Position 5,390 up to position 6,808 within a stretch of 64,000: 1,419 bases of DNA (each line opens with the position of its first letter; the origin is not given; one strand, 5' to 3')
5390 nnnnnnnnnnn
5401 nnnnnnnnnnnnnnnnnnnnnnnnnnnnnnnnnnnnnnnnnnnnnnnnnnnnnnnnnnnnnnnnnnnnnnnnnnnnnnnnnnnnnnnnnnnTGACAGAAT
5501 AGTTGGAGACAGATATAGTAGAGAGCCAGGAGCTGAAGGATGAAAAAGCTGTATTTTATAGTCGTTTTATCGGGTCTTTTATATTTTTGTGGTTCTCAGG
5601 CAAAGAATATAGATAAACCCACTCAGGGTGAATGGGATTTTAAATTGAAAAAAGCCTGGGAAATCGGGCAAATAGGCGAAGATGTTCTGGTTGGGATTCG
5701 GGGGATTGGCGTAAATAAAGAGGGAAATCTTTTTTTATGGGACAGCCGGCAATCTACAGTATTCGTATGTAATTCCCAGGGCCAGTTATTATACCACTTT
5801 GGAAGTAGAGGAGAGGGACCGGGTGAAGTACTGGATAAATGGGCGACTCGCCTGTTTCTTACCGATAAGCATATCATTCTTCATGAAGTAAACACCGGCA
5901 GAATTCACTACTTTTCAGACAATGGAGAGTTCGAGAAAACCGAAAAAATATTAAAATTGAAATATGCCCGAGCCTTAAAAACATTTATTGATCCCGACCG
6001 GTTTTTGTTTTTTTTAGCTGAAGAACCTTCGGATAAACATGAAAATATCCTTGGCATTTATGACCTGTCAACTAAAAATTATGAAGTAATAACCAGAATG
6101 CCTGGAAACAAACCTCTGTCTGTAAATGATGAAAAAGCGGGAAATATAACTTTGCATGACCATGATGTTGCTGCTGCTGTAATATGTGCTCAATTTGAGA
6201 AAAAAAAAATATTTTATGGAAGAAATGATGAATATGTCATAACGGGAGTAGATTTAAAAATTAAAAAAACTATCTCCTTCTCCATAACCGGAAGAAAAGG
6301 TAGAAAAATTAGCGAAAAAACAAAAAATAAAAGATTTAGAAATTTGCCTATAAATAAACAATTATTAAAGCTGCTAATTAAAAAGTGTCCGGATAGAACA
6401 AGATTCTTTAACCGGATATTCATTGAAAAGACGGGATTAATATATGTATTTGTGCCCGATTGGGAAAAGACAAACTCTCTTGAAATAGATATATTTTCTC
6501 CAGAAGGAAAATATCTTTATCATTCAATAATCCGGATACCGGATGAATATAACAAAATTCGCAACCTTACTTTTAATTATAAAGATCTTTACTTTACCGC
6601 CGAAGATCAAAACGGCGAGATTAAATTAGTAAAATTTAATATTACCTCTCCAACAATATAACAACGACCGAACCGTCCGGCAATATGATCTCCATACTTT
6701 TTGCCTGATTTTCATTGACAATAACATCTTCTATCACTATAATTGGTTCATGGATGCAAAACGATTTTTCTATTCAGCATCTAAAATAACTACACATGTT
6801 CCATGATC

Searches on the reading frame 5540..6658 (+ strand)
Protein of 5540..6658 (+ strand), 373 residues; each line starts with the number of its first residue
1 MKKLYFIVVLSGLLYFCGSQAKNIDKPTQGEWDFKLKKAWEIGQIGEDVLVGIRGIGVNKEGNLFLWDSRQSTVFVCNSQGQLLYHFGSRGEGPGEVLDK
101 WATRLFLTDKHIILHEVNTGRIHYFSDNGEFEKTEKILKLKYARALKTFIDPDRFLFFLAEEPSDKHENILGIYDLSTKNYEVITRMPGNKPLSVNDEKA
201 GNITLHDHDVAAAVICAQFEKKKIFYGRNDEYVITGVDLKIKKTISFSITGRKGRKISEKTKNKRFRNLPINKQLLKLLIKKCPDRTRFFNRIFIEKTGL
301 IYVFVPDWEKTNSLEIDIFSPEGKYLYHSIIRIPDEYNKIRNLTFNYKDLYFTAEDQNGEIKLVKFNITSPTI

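Call 5: search_protein_families(library=ncbifam, proteins=[window:5540-6658:+], max_evalue=1)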
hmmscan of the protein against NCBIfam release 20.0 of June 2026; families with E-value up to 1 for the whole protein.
window:5540-6658:+ (373 aa): 2 families
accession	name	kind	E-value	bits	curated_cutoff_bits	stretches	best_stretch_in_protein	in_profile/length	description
NF035926.1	scyF_NHL_VPEP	equivalog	6.6e-06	25.5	350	1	50-131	198-279/376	scytonemin biosynthesis PEP-CTERM protein ScyF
NF010860.0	PRK14267.1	equivalog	0.1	12.3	412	1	221-256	9-42/253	phosphate ABC transporter ATP-binding protein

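Call 6: search_protein_families(library=pfam, proteins=[window:5540-6658:+], max_evalue=1)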
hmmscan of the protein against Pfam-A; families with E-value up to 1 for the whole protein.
window:5540-6658:+ (373 aa): 1 family
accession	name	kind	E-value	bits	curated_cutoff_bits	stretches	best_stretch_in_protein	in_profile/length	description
PF17170.10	DUF5128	-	3.3e-05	23.7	22.9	1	49-167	41-156/321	6-bladed beta-propeller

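Call 67: find_homologous_proteins(query=window:5540-6658:+, max_evalue=0.00001)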
Query window:5540-6658:+ (373 aa): 339 proteins with E <= 0.00001 among 3183 candidates; the best 120 are listed.
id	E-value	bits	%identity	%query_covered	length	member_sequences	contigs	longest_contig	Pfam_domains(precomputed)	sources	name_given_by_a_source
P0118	7.3e-193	659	76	100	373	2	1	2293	-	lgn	-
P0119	4.1e-182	623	72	100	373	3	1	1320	PF17170.11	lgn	-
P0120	1.4e-169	582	69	100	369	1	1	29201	PF17170.11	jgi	jgi:hypothetical protein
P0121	3.0e-162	558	62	100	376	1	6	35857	PF17170.11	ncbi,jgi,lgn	-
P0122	4.0e-153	528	62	100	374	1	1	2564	-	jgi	jgi:hypothetical protein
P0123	3.6e-152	525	64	99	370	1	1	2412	-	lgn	-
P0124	1.5e-146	506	98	60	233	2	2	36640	-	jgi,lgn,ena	jgi:hypothetical protein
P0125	1.0e-132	461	55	100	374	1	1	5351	PF17170.11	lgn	-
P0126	1.1e-127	444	54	100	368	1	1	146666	-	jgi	jgi:hypothetical protein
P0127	4.6e-127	442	57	100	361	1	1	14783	PF17170.11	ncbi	-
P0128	7.6e-124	432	50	97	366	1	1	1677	PF17170.11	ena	-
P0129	6.1e-123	429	54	94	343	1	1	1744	-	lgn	-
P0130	8.2e-119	415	50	100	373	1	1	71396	PF17170.11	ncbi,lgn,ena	-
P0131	7.4e-117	409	51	97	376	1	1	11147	PF17170.11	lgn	-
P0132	5.6e-99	350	45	99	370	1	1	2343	PF17170.11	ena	-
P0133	1.2e-69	253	37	95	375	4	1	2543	PF17170.11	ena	-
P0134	1.4e-69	253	38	95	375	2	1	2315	PF17170.11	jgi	jgi:hypothetical protein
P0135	1.4e-69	253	38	95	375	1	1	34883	PF17170.11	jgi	jgi:hypothetical protein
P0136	1.7e-68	250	37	99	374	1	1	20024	PF17170.11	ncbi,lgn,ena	-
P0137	2.7e-68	249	37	100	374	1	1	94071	PF17170.11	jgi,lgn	jgi:hypothetical protein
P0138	5.0e-68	248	39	95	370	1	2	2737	PF17170.11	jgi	-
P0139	5.8e-68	248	37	95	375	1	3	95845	PF17170.11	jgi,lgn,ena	-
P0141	6.5e-67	244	38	96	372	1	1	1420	PF17170.11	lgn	-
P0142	3.2e-66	242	38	97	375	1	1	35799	PF17170.11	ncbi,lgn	-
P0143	3.3e-66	242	38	98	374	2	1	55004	PF17170.11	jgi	-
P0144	8.9e-66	241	38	99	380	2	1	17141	PF17170.11,PF15869.12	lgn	-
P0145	9.0e-66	241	39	95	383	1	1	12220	PF17170.11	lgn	-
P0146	1.1e-65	240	38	98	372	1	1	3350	PF17170.11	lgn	-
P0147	1.9e-65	240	38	99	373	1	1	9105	PF17170.11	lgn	-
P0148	3.2e-65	239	38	98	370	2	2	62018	PF17170.11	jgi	jgi:hypothetical protein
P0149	2.0e-64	236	38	98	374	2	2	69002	PF17170.11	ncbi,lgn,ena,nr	ncbi:MAG: 6-bladed beta-propeller [Candidatus Aminicenantes bacterium]|nr:6-bladed beta-propeller [C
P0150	2.3e-64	236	36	95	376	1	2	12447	PF17170.11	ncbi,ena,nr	ncbi:MAG: 6-bladed beta-propeller [Candidatus Aminicenantes bacterium]|nr:6-bladed beta-propeller [C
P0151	9.7e-64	234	36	99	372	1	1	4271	PF17170.11,PF15869.12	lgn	-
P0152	1.3e-63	234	36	99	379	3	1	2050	PF17170.11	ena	-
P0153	2.1e-63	233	36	96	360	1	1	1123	PF17170.11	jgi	-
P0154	5.9e-63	231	34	99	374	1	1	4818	PF17170.11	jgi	jgi:outer membrane protein assembly factor BamB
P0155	6.1e-63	231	37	99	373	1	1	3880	PF17170.11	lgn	-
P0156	8.3e-63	231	37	96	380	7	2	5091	PF17170.11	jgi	jgi:hypothetical protein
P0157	8.9e-63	231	36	100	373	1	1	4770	PF17170.11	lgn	-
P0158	2.8e-62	229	37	99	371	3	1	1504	PF17170.11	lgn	-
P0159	5.1e-62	228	34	98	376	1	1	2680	PF17170.11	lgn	-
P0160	5.1e-62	228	34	95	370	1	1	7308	PF17170.11,PF15869.12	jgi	jgi:hypothetical protein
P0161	7.0e-62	228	34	99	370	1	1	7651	PF17170.11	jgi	-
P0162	1.1e-61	227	36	99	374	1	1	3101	PF17170.11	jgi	-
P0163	2.6e-61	226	37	96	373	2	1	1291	PF17170.11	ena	-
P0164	4.2e-61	225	36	95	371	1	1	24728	PF17170.11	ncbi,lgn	ncbi:MAG: 6-bladed beta-propeller [Acidobacteriota bacterium]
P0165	8.5e-61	224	36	99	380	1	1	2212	PF17170.11,PF15869.12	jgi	jgi:hypothetical protein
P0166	9.8e-61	224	36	99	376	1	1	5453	PF17170.11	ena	-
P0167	1.0e-60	224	34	96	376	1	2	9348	PF17170.11,PF15869.12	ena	-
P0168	1.0e-60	224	35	99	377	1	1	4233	PF17170.11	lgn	-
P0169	1.4e-60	224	35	98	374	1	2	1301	PF17170.11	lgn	-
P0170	1.7e-60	223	34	99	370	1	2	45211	PF17170.11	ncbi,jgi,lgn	-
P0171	2.9e-60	222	35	99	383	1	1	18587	PF17170.11,PF15869.12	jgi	jgi:hypothetical protein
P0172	7.1e-59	218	35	98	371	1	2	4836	PF17170.11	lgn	-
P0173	1.3e-58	217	33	100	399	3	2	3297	PF17170.11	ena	-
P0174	1.5e-58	217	34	99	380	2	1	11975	PF17170.11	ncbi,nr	ncbi:MAG TPA: 6-bladed beta-propeller [Candidatus Kapabacteria bacterium]|nr:6-bladed beta-propeller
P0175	2.1e-58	216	35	98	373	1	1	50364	PF17170.11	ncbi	ncbi:MAG: 6-bladed beta-propeller [Candidatus Omnitrophota bacterium]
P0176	1.3e-57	214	37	92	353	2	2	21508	PF17170.11,PF15869.12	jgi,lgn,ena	jgi:hypothetical protein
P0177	1.9e-57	213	34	99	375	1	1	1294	PF17170.11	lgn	-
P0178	2.0e-57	213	33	99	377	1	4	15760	PF17170.11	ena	-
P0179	3.1e-57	213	35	94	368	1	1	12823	PF17170.11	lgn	-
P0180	1.1e-56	211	34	100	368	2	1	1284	PF17170.11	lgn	-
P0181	3.6e-56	209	35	95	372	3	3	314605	PF17170.11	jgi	-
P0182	5.3e-56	208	33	99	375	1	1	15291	PF17170.11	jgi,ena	-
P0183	6.4e-56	208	34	100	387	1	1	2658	PF17170.11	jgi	jgi:hypothetical protein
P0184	6.9e-56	208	34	99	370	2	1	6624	PF17170.11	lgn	-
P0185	1.7e-55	207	34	94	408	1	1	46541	PF17170.11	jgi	jgi:hypothetical protein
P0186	3.8e-55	206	35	100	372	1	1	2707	PF17170.11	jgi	jgi:hypothetical protein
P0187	4.2e-55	206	34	95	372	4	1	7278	PF17170.11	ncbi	-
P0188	5.4e-54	202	33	99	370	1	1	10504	PF17170.11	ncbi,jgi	-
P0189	5.9e-54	202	34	100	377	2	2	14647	PF17170.11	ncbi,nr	ncbi:MAG: 6-bladed beta-propeller [Candidatus Aminicenantes bacterium]|nr:6-bladed beta-propeller [C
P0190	2.6e-53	200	33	99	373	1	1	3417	PF17170.11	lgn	-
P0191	4.0e-53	199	32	99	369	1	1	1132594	PF17170.11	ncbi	-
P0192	1.4e-52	197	34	95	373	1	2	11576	PF17170.11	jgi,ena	-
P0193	1.7e-52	197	32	100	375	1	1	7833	PF17170.11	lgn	-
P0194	8.7e-52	195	33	100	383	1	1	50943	PF17170.11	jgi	jgi:hypothetical protein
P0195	1.2e-51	194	35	99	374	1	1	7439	PF17170.11,PF15869.12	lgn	-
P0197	1.4e-51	194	34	99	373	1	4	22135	PF17170.11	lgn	-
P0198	2.5e-51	193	32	100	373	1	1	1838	PF17170.11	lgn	-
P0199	2.9e-51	193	33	100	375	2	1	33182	PF17170.11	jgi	-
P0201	4.3e-51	192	32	95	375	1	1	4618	PF17170.11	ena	-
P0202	5.7e-51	192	31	99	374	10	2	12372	PF17170.11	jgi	jgi:hypothetical protein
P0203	1.3e-50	191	34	100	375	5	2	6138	PF17170.11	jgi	jgi:hypothetical protein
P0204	2.9e-50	190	32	99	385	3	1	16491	PF17170.11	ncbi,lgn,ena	-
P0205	3.4e-50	189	32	98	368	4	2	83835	PF17170.11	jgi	-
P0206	4.4e-50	189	29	99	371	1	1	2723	PF17170.11,PF15869.12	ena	-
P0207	5.7e-50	189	34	97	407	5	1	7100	PF17170.11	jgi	jgi:hypothetical protein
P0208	6.0e-50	189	30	99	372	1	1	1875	PF17170.11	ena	-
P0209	7.1e-50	188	34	100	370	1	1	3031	PF17170.11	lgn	-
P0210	7.2e-50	188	32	99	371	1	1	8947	PF17170.11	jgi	jgi:hypothetical protein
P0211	7.8e-50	188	32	99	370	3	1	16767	PF17170.11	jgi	-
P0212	1.3e-49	187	34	99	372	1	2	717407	PF17170.11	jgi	jgi:6-bladed beta-propeller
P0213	1.5e-49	187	34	100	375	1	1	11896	PF17170.11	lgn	-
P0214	3.3e-49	186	30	99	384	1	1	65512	PF17170.11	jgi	jgi:hypothetical protein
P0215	5.0e-49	186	31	95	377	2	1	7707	PF17170.11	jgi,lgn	-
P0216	5.4e-49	185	33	100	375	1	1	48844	PF17170.11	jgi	jgi:hypothetical protein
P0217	1.7e-48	184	31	100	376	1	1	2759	PF17170.11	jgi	jgi:hypothetical protein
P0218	1.8e-48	184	30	99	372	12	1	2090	PF17170.11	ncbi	-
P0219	2.2e-48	183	35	95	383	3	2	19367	PF17170.11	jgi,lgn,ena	jgi:hypothetical protein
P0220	2.9e-48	183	32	95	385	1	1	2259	PF17170.11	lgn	-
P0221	6.8e-48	182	32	99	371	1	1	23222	PF17170.11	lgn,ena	-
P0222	1.0e-47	181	32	99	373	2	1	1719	PF17170.11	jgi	-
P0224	3.5e-47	179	32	96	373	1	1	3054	PF17170.11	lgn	-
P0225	4.4e-47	179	32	95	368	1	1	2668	PF17170.11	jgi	-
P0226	4.4e-47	179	32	100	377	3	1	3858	PF17170.11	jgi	jgi:hypothetical protein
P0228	1.0e-46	178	30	100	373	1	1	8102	PF17170.11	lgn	-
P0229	1.2e-46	178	31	99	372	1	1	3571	PF17170.11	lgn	-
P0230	8.5e-46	175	30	95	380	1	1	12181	PF17170.11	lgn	-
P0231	8.7e-46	175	29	99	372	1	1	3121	PF17170.11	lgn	-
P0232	1.3e-45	174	31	99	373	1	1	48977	PF17170.11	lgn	-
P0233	1.7e-45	174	32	99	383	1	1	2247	PF17170.11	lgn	-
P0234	2.3e-45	174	30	99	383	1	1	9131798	PF17170.11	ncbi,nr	ncbi:MAG: 6-bladed beta-propeller [Candidatus Aminicenantes bacterium]|nr:MAG: 6-bladed beta-propell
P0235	2.6e-45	173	33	94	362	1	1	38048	PF17170.11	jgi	jgi:hypothetical protein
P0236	3.0e-45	173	28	99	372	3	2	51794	PF17170.11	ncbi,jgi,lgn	ncbi:MAG: 6-bladed beta-propeller [Candidatus Aminicenantes bacterium]|jgi:hypothetical protein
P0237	3.5e-45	173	32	99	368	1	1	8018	PF17170.11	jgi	jgi:hypothetical protein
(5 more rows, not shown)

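Call 70: find_encoding_contigs(protein=P0149, flank=6000, max_places=2)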
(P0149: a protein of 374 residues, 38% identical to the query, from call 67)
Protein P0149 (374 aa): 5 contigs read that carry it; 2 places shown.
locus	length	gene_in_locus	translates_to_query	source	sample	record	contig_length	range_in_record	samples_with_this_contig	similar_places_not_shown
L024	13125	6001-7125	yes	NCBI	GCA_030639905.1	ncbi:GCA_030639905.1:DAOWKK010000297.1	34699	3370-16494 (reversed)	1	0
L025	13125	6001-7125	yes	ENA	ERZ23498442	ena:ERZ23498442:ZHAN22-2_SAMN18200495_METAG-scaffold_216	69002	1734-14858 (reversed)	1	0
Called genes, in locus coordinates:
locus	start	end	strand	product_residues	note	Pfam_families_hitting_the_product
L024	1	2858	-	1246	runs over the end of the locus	PF07494:Reg_prop (weak), PF07495:Y_Y_Y, PF00512:HisKA, PF02518:HATPase_c, PF00072:Response_reg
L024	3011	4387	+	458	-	PF03448:MgtE_N, PF00571:CBS, PF01769:MgtE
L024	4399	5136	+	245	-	PF11967:RecO_N, PF02565:RecO_C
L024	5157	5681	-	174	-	PF12833:HTH_18, PF00165:HTH_AraC (weak)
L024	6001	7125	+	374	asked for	PF17170:DUF5128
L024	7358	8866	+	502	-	-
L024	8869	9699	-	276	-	PF01040:UbiA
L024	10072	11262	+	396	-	PF00155:Aminotran_1_2, PF00266:Aminotran_5 (weak), PF01041:DegT_DnrJ_EryC1 (weak), PF01053:Cys_Met_Meta_PP (weak)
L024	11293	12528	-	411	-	PF02518:HATPase_c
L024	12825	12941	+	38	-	-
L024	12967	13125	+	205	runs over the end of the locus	PF07929:PRiA4_ORF3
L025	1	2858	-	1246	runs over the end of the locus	PF07494:Reg_prop (weak), PF07495:Y_Y_Y, PF00512:HisKA, PF02518:HATPase_c, PF00072:Response_reg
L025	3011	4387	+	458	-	PF03448:MgtE_N, PF00571:CBS, PF01769:MgtE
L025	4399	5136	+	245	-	PF11967:RecO_N, PF02565:RecO_C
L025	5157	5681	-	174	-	PF12833:HTH_18, PF00165:HTH_AraC (weak)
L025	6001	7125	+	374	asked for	PF17170:DUF5128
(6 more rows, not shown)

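Call 71: find_encoding_contigs(protein=P0126, flank=6000, max_places=1)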
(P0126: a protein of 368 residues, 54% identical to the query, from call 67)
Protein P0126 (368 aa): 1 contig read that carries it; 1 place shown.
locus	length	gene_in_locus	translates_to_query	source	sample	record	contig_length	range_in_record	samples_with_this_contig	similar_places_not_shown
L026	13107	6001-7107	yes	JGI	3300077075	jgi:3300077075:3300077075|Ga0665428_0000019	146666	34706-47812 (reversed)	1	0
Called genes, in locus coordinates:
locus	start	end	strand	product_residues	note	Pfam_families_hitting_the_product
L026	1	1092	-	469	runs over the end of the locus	PF18458:XPB_DRD (weak), PF00270:DEAD, PF04851:ResIII, PF16203:ERCC3_RAD25_C, PF00271:Helicase_C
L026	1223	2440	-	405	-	-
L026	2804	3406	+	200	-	-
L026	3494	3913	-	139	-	-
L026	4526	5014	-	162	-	-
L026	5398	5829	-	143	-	PF03692:CxxCxxCC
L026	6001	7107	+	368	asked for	-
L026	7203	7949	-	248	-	PF12671:Amidase_6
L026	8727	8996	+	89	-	-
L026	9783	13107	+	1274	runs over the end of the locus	PF25778:DUF7948, PF06739:SBBP, PF13855:LRR_8 (faint), PF00560:LRR_1 (faint), PF23598:LRR_14, PF12799:LRR_4 (weak)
